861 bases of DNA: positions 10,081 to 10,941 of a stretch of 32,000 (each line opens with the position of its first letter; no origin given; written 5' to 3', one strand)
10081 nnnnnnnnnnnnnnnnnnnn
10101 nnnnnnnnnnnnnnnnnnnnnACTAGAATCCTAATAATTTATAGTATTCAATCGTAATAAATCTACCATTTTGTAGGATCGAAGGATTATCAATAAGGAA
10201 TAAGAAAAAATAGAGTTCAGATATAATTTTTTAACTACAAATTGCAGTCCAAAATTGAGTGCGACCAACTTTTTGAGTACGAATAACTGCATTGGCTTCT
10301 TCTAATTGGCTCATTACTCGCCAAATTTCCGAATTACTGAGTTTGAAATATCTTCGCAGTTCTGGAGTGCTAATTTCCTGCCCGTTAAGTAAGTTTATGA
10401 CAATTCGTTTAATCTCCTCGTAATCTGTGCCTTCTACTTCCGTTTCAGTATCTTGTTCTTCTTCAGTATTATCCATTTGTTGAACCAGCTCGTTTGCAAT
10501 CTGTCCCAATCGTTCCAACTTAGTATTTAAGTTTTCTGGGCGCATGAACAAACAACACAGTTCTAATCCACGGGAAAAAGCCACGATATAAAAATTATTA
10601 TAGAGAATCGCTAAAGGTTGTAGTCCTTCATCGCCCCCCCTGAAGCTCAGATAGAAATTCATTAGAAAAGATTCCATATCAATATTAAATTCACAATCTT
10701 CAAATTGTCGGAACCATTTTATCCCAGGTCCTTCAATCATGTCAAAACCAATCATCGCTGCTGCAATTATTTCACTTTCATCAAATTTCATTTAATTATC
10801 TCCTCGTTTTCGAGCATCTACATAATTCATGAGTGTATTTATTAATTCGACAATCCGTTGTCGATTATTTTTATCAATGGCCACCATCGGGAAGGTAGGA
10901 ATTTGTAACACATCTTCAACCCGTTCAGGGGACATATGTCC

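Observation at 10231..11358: Arf-like GTPase abutting a roadblock/longin-like + winged-helix fusion gene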

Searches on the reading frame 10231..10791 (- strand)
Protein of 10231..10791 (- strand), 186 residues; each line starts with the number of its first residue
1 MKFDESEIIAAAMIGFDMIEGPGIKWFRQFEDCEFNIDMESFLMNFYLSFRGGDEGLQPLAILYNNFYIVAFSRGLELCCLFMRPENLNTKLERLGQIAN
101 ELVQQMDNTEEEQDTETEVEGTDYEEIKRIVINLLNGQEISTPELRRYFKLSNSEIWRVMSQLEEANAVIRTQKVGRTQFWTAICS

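Call 3: search_protein_families(library=pfam, proteins=[window:10231-10791:-], max_evalue=0.1)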
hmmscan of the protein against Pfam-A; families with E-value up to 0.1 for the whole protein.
window:10231-10791:- (186 aa): 3 families
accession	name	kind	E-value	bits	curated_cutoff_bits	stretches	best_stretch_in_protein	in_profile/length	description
PF08279.18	HTH_11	-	0.0035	17.6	25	1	129-171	4-47/55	HTH domain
PF00992.25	Troponin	-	0.019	15.7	26.2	1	86-148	39-103/134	Troponin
PF03822.20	NAF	-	0.028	15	25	0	64-86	4-23/54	NAF domain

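Call 6: search_solved_structures(query=window:10231-10791:-, max_evalue=10, show_alignments=2)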
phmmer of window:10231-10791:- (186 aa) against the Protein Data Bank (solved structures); distinct sequences matched with E-value up to 10: 5.
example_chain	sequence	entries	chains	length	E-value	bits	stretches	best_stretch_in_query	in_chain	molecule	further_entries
4nzw_B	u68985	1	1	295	0.44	13.6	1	83-168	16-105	Serine/threonine-protein kinase 25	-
7z4v_A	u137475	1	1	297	0.47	13.5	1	83-168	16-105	Serine/threonine-protein kinase 25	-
2xik_A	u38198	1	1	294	0.47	13.5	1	83-168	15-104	SERINE/THREONINE PROTEIN KINASE 25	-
7m93_A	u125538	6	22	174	0.63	13.1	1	25-66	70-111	Sigma intracellular receptor 2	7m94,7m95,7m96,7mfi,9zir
2d1h_A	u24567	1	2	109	0.98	12.5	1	138-184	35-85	109aa long hypothetical transcriptional regulator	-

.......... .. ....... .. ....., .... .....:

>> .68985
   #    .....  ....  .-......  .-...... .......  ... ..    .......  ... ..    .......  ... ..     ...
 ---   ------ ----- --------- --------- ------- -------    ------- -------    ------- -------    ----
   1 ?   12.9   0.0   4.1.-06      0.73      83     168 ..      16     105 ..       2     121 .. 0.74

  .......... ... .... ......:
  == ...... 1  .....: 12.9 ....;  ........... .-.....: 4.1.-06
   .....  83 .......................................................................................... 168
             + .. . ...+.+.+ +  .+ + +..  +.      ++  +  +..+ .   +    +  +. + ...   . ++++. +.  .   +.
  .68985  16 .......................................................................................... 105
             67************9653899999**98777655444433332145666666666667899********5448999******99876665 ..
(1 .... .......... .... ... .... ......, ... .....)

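Call 7: find_homologous_proteins(query=window:10231-10791:-, max_evalue=0.001)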
Query window:10231-10791:- (186 aa): 357 proteins with E <= 0.001 among 393 candidates; the best 120 are listed.
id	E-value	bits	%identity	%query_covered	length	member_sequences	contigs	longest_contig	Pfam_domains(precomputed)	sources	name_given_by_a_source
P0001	1.7e-119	414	100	100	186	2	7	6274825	-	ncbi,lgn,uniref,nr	ncbi:hypothetical protein NEF87_004960 [Candidatus Lokiarchaeum ossiferum]|uniref:Uncharacterized pr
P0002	1.4e-102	359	86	99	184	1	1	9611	-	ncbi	-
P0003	3.7e-92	325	77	99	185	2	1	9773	-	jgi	jgi:biotin operon repressor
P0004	1.1e-91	323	79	99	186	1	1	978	-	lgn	-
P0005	2.7e-91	322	79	99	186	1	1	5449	-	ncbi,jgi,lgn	-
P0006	5.5e-89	315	78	99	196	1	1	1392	-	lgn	-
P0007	8.2e-88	311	76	99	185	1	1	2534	-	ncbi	-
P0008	5.1e-87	308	76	100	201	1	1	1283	-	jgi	jgi:uncharacterized membrane protein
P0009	1.7e-86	307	74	99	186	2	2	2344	-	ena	-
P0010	4.1e-86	305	75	99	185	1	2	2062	-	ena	-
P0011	1.1e-84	301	70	99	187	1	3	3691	-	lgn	-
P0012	2.0e-84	300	73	98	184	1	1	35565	-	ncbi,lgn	-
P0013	6.7e-84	298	75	99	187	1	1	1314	-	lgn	-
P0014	4.1e-83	296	74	98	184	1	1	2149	-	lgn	-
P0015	6.8e-83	295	71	100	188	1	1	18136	-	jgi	jgi:hypothetical protein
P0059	1.6e-65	238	56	98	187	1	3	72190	-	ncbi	ncbi:MAG: hypothetical protein ACTSU2_04235 [Promethearchaeota archaeon]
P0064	1.8e-62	228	53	99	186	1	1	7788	-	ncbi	ncbi:MAG: hypothetical protein ACFFD7_07930 [Candidatus Thorarchaeota archaeon]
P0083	3.5e-60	221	52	99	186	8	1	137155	-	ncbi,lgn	ncbi:MAG: hypothetical protein ACFE85_00425 [Candidatus Hodarchaeota archaeon]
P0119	7.8e-59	216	53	98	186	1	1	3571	-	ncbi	ncbi:MAG: hypothetical protein ACFFDX_16055 [Candidatus Odinarchaeota archaeon]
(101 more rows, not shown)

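Call 12: find_encoding_contigs(protein=P0083, flank=5000, max_places=3)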
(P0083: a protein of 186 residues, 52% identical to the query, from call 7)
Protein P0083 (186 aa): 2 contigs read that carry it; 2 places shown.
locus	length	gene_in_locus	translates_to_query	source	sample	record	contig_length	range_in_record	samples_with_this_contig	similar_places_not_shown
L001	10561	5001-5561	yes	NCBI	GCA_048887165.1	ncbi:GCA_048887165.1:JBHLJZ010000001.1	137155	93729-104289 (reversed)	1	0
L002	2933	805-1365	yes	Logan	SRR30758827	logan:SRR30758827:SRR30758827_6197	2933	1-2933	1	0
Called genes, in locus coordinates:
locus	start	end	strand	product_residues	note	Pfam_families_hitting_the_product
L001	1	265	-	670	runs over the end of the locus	PF00724:Oxidored_FMN, PF07992:Pyr_redox_2 (weak), PF00070:Pyr_redox (faint), PF01266:DAO (faint), PF03486:HI0933_like (faint), PF07992:Pyr_redox_2, PF13450:NAD_binding_8 (weak), PF13738:Pyr_redox_3 (faint)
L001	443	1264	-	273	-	PF09754:PAC2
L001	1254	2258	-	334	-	PF07264:EI24 (weak)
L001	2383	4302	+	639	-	PF09843:DUF2070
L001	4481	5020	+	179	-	PF00025:Arf, PF00071:Ras, PF01926:MMR_HSR1 (weak), PF02421:FeoB_N (weak), PF08477:Roc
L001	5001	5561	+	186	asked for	-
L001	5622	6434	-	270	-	-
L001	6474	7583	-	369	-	PF01189:Methyltr_RsmB-F, PF13847:Methyltransf_31 (weak)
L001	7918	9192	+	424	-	PF00083:Sugar_tr (weak), PF07690:MFS_1, PF00083:Sugar_tr (weak)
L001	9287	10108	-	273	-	-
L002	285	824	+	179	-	PF00025:Arf, PF00071:Ras, PF01926:MMR_HSR1 (weak), PF02421:FeoB_N (weak), PF08477:Roc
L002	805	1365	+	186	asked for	-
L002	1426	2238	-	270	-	-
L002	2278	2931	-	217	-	?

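Call 13: find_encoding_contigs(protein=P0119, flank=4000, max_places=2)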
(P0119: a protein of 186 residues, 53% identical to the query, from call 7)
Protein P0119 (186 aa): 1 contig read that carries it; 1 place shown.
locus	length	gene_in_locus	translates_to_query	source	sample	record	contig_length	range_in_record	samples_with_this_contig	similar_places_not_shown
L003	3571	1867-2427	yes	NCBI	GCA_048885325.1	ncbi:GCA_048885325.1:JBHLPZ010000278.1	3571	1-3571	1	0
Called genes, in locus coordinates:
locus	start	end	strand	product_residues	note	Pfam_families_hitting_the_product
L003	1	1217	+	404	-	PF09843:DUF2070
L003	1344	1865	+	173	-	PF00025:Arf, PF00071:Ras, PF01926:MMR_HSR1 (weak), PF02421:FeoB_N (faint), PF08477:Roc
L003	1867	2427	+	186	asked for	-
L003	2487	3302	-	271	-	-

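Call 14: find_encoding_contigs(protein=P0064, flank=4000, max_places=2)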
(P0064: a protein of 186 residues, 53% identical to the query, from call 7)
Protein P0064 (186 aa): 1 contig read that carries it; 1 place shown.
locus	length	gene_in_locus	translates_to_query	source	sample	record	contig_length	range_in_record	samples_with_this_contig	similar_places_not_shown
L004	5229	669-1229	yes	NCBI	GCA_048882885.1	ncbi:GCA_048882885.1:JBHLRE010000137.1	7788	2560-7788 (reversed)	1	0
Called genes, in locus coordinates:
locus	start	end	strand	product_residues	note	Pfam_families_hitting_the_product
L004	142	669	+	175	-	PF00025:Arf, PF00071:Ras, PF01926:MMR_HSR1 (weak), PF02421:FeoB_N (weak), PF08477:Roc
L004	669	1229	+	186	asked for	-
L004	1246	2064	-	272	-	-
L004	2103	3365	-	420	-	PF01189:Methyltr_RsmB-F, PF13847:Methyltransf_31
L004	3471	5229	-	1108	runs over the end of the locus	PF17789:MG4 (weak)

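Call 15: find_encoding_contigs(protein=P0059, flank=4000, max_places=2)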
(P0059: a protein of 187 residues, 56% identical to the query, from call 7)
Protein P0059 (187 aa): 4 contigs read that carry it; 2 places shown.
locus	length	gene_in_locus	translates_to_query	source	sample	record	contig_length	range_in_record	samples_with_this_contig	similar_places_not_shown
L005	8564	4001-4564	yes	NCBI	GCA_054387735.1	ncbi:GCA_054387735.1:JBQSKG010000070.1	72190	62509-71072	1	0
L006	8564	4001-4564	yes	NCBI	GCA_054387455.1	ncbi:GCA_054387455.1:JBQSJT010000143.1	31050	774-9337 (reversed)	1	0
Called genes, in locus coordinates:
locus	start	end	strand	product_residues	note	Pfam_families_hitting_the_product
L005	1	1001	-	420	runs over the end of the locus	PF00465:Fe-ADH, PF13685:Fe-ADH_2, PF25137:ADH_Fe_C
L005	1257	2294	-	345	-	PF04014:MazE_antitoxin, PF01895:PhoU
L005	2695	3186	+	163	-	PF00702:Hydrolase (faint)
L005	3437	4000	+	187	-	PF00025:Arf, PF00071:Ras, PF01926:MMR_HSR1, PF04670:Gtr1_RagA (weak), PF08477:Roc, PF09439:SRPRB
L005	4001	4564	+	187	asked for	-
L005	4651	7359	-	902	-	-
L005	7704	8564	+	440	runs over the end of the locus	PF02463:SMC_N, PF11398:DUF2813 (faint), PF13175:AAA_15, PF13476:AAA_23, PF13304:AAA_21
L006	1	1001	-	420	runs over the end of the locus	PF00465:Fe-ADH, PF13685:Fe-ADH_2, PF25137:ADH_Fe_C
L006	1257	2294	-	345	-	PF04014:MazE_antitoxin, PF01895:PhoU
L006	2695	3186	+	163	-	PF00702:Hydrolase (faint)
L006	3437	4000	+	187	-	PF00025:Arf, PF00071:Ras, PF01926:MMR_HSR1, PF04670:Gtr1_RagA (weak), PF08477:Roc, PF09439:SRPRB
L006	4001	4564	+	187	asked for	-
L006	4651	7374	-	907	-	-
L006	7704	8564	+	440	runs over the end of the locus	PF02463:SMC_N, PF11398:DUF2813 (faint), PF13175:AAA_15, PF13476:AAA_23 (faint), PF13304:AAA_21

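Call 19: predict_structure(alignment_id=A1)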
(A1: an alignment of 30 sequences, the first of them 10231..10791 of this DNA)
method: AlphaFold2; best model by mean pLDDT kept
length: 186 residues; sequences in the alignment: 30
mean_pLDDT: 70.6   pTM: 0.42
mean pLDDT of the five models: 70.6, 60.8, 59.4, 58.3, 54.9
residues with pLDDT >= 90: 26; 70-90: 53; 50-70: 96; < 50: 11
segments of 3 or more residues with pLDDT < 50: 1-3, 114-117
pLDDT, mean of each block of 10 residues (from residue 1): 56 67 68 62 68 53 67 70 63 60 60 49 80 88 85 87 93 87 82
secondary structure, 60 per line:
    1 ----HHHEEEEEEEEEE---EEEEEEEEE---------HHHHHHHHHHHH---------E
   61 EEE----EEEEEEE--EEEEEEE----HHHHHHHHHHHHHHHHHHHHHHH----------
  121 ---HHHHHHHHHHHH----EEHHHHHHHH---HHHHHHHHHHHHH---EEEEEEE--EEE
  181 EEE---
elements in order: E8-17 E21-29 H39-50 E60-63 E68-74 E77-83 H88-110 H124-135 H142-149 H153-165 E169-175 E178-183

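Call 21: search_protein_representatives(alignment_id=A1)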
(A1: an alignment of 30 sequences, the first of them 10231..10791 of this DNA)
Query: 30 sequences, 186 profile positions. Proteins with E-value up to 0.001 (for the whole library): 32; up to 1e-10: 27; up to 1e-30: 6. The best 32 are listed.
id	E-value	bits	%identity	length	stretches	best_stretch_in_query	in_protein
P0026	1.9e-90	318.0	-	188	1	1-185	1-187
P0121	6.1e-63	228.3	-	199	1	1-185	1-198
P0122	7.9e-50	185.5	-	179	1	1-116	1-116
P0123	4.4e-49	183.1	-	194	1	8-185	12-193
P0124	3.3e-41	157.4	-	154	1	1-133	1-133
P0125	3.9e-38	147.4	-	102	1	83-185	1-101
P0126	8.7e-29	116.9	-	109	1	1-97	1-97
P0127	9.9e-27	110.2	-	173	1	6-185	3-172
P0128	3.6e-26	108.4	-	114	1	1-69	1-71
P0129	3.8e-26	108.3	-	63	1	1-63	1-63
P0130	4.2e-26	108.1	-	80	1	109-185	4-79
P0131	1.0e-25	106.9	-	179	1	1-185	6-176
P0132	9.6e-25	103.7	-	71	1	123-185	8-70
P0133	4.1e-24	101.7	-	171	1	5-177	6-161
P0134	3.1e-23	98.8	-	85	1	106-185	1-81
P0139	3.3e-17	79.2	-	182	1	121-185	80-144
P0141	3.9e-16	75.7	-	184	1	6-118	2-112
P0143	1.3e-13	67.5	-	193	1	4-109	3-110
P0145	5.5e-12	62.1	-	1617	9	51-94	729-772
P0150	1.1e-07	48.2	-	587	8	53-105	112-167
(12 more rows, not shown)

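Call 24: fold_search(model_id=the predicted structure, library=pdb)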
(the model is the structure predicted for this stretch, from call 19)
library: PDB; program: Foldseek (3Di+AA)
matches with E <= 10: 1657; with E <= 0.001: 0
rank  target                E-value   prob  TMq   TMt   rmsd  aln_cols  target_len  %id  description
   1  5ey2_C                2.8e-03  0.90  0.26  0.22  17.9       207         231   14  Crystal structure of CodY from Bacillus cereus (released 2016-09-14)
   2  5y3a_I                3.0e-03  1.00  0.31  0.54   4.7        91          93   10  Crystal structure of Ragulator complex (p18 49-161) (released 2017-12-27)
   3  5y3a_G                3.4e-03  1.00  0.30  0.47   8.1        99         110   13  Crystal structure of Ragulator complex (p18 49-161) (released 2017-12-27)
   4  9jq8_A                4.0e-03  1.00  0.32  0.51   7.5       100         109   11  Roadblock2 homodimer structure from Candidatus Prometheoarchaeum syntrophicum strain MK-D1 (released 2024-10-30)
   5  6o8k                  4.3e-03  1.00  0.29  0.56   1.5        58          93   17  Crystal Structure of apo and reduced Sulfide-responsive transcriptional repressor (SqrR) from Rhodobacter capsulatus. (released 2020-04-01)
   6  5x6v_D                4.3e-03  1.00  0.31  0.59   3.8        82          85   10  Crystal structure of human heteroheptameric complex (released 2017-12-06)
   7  5vok_D                4.3e-03  1.00  0.30  0.59   4.1        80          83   10  Crystal structure of the C7orf59-HBXIP dimer (released 2018-05-23)
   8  9jq8_B                5.8e-03  1.00  0.32  0.50   7.1       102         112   12  Roadblock2 homodimer structure from Candidatus Prometheoarchaeum syntrophicum strain MK-D1 (released 2024-10-30)
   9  5y3a_D                6.1e-03  1.00  0.30  0.53   4.3        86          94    9  Crystal structure of Ragulator complex (p18 49-161) (released 2017-12-27)
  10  5yk5_A                6.1e-03  1.00  0.29  0.57   4.4        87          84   11  structure of the human Lamtor4-Lamtor5 complex (released 2018-12-12)
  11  6fi9_A                6.1e-03  1.00  0.29  0.37  13.1        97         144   15  Crystal Structure of a zinc-responsive MarR family member, Lactococcus lactis ZitR (released 2019-02-20)
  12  5yk3_I                6.9e-03  1.00  0.29  0.52   4.4        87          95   10  human Ragulator complex (released 2019-01-23)
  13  9qpq_L                7.3e-03  0.93  0.31  0.29  25.2       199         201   14  The structure of the COPI leaf bound to GOLPH3 (released 2025-10-22)
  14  5yi0_A                8.2e-03  1.00  0.29  0.36  15.6        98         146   16  Structure of Lactococcus lactis ZitR, C30AH42A mutant (released 2017-12-06)
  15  5lnh_A                8.2e-03  0.82  0.26  0.20  18.2       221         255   14  Structure of full length Unliganded CodY from Bacillus subtilis (released 2017-01-11)
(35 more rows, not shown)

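Call 25: find_related_loci(query=A1, collection=genome_contigs, flank=4000)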
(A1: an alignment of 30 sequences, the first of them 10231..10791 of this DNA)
Query A1 (186 aa) in genome_contigs; peptide patterns used: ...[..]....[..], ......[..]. (x = any residue, [..] = any of these).
166 stretches matched a pattern; 134 encode a relative of the query (tblastn E <= 1e-3); the best 80 are kept; 80 distinct loci.
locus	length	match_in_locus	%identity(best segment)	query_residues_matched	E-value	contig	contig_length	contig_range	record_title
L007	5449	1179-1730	79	1-184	5e-97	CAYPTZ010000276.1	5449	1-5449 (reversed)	MAG TPA_asm: uncultured archaeon isolate binchicken_co116_149 genome assembly, contig: NODE_18822_length_5449_cov_4.4634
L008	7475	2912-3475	71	1-184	6e-89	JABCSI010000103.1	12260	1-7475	MAG: Promethearchaeota archaeon isolate HM1_B6_4 NODE_2915_length_12260_cov_0.549658, whole genome shotgun sequence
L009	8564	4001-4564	71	1-184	2e-86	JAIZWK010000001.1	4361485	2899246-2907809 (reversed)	MAG: Candidatus Harpocratesius repetitus isolate FW102 FWG169_LokiFW102v12_contig001_4361485bp, whole genome shotgun seq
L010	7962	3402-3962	68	1-186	4e-86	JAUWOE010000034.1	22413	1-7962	MAG: Promethearchaeum sp. isolate CSMAG_2442 CSMAG_2442_k141_109574_length_22413_cov_7.6129, whole genome shotgun sequen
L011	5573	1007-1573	69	1-186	3e-86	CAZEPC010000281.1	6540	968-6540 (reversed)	MAG TPA_asm: uncultured archaeon isolate binchicken_co13_463 genome assembly, contig: NODE_19854_length_6540_cov_4.59090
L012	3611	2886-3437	68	1-183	1e-84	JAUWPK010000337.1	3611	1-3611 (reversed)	MAG: Promethearchaeum sp. isolate CSMAG_2474 CSMAG_2474_k141_469387_length_3611_cov_6.0000, whole genome shotgun sequenc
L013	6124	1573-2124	68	1-183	4e-83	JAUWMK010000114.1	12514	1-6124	MAG: Promethearchaeum sp. isolate CSMAG_2396 CSMAG_2396_k141_1434134_length_12514_cov_7.0000, whole genome shotgun seque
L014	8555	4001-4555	66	1-184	5e-83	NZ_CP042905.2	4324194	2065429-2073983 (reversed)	Promethearchaeum syntrophicum strain MK-D1 chromosome, complete genome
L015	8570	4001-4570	65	1-184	6e-80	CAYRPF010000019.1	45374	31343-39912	MAG TPA_asm: uncultured archaeon isolate binchicken_co256_1 genome assembly, contig: NODE_1008_length_45374_cov_7.436417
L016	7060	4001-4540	61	1-183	5e-79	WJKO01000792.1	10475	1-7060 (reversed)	MAG: Promethearchaeota archaeon isolate Bin_342 k141_4530804, whole genome shotgun sequence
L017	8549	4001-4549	59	1-182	1e-72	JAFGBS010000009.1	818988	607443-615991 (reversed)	MAG: Promethearchaeota archaeon isolate Zod_Metabat.1044 k87_2815762, whole genome shotgun sequence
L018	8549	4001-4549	53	1-183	5e-69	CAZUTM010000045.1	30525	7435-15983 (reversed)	MAG TPA_asm: uncultured archaeon isolate SRP278314_co2_361 genome assembly, contig: NODE_2061_length_30525_cov_5.550476,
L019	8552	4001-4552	53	1-184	9e-67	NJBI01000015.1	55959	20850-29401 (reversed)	MAG: Promethearchaeota archaeon Loki_b31 333, whole genome shotgun sequence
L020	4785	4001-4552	53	1-184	1e-66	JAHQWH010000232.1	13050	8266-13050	MAG: Promethearchaeia archaeon isolate ABR02 NODE_932_length_13050_cov_60, whole genome shotgun sequence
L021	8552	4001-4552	53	1-183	2e-66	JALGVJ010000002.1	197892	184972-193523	MAG: Promethearchaeota archaeon isolate Meg22_1012_Bin_233 Meg22_1012_Bin_233_scaffold_6, whole genome shotgun sequence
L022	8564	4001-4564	54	1-183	1e-65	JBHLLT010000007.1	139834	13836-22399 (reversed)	MAG: Promethearchaeota archaeon isolate DZ1S.179 DZ1S.179@121, whole genome shotgun sequence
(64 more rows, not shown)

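Call 44: search_protein_families(library=ncbifam, proteins=[window:10231-10791:-], max_evalue=0.1)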
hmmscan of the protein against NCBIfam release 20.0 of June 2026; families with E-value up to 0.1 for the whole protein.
window:10231-10791:- (186 aa): 3 families
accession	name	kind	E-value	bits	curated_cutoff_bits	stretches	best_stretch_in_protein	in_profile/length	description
NF053606.1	Sta1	subfamily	0.0034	17.4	80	1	129-175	24-70/100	Sta1 family transcriptional regulator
NF033789.1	repress_SdpR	subfamily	0.037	13.9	100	1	126-174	8-56/79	autorepressor SdpR family transcription factor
NF040939.2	trans_reg_lrs14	equivalog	0.059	13.4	90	1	130-175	26-72/103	Lrs14 family HTH-type transcriptional regulator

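Call 45: search_protein_families(library=pfam, alignment_id=A1, max_evalue=1)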
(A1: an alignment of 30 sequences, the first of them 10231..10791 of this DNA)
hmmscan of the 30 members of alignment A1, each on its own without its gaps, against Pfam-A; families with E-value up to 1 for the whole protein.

A. member 1, window:10231-10791:- (186 aa): 3 families
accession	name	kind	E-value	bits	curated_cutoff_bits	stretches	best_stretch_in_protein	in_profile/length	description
PF08279.18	HTH_11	-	0.0035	17.6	25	1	129-171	4-47/55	HTH domain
PF00992.25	Troponin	-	0.019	15.7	26.2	1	86-148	39-103/134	Troponin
PF03822.20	NAF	-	0.028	15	25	1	64-86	4-23/54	NAF domain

B. families by the number of members that match (of 30 scanned): 40 families (the first 25 are shown)
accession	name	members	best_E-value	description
PF08279.18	HTH_11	15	0.0035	HTH domain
PF01022.26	HTH_5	11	0.0079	Bacterial regulatory protein, arsR family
PF13463.12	HTH_27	8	0.0039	Winged helix DNA-binding domain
PF23400.1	CARF_Card1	7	0.0035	Card1 CARF domain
PF00392.27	GntR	6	0.072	Bacterial regulatory proteins, gntR family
PF21476.4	PF0610-like_N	4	0.00038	PF0610-like, N-terminal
PF09397.16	FtsK_gamma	4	0.0025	Ftsk gamma domain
PF20175.3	Tra1_central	3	0.036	Tra1 HEAT repeat central region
PF01978.25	TrmB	3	0.058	Sugar-specific transcriptional regulator TrmB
PF19259.5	Ty3_capsid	2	0.0027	Ty3 transposon capsid-like protein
PF01047.28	MarR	2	0.015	MarR family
PF25791.1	BREX_BrxC_wHTH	2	0.017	BREX ATP-binding protein BrxC winged helix-turn-helix domain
PF00992.25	Troponin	2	0.019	Troponin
PF10232.14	Med8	2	0.019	Mediator of RNA polymerase II transcription complex subunit 8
PF13601.12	HTH_34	2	0.019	Winged helix DNA-binding domain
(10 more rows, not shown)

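Call 54: find_encoding_contigs(protein=P0143, flank=4000, max_places=3)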
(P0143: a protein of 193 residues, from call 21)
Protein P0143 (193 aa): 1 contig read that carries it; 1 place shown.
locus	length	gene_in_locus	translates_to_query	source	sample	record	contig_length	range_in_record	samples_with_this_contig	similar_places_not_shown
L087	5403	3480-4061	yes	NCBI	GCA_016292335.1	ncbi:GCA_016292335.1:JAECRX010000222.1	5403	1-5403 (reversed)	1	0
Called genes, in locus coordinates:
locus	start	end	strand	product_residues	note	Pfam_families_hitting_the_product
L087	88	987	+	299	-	-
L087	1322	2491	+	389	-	PF00999:Na_H_Exchanger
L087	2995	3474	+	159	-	PF00025:Arf, PF00071:Ras, PF01926:MMR_HSR1, PF02421:FeoB_N (faint), PF08477:Roc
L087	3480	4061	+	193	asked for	-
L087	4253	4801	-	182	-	PF06966:DUF1295 (weak), PF04140:ICMT (weak), PF04191:PEMT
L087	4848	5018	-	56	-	-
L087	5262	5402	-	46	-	?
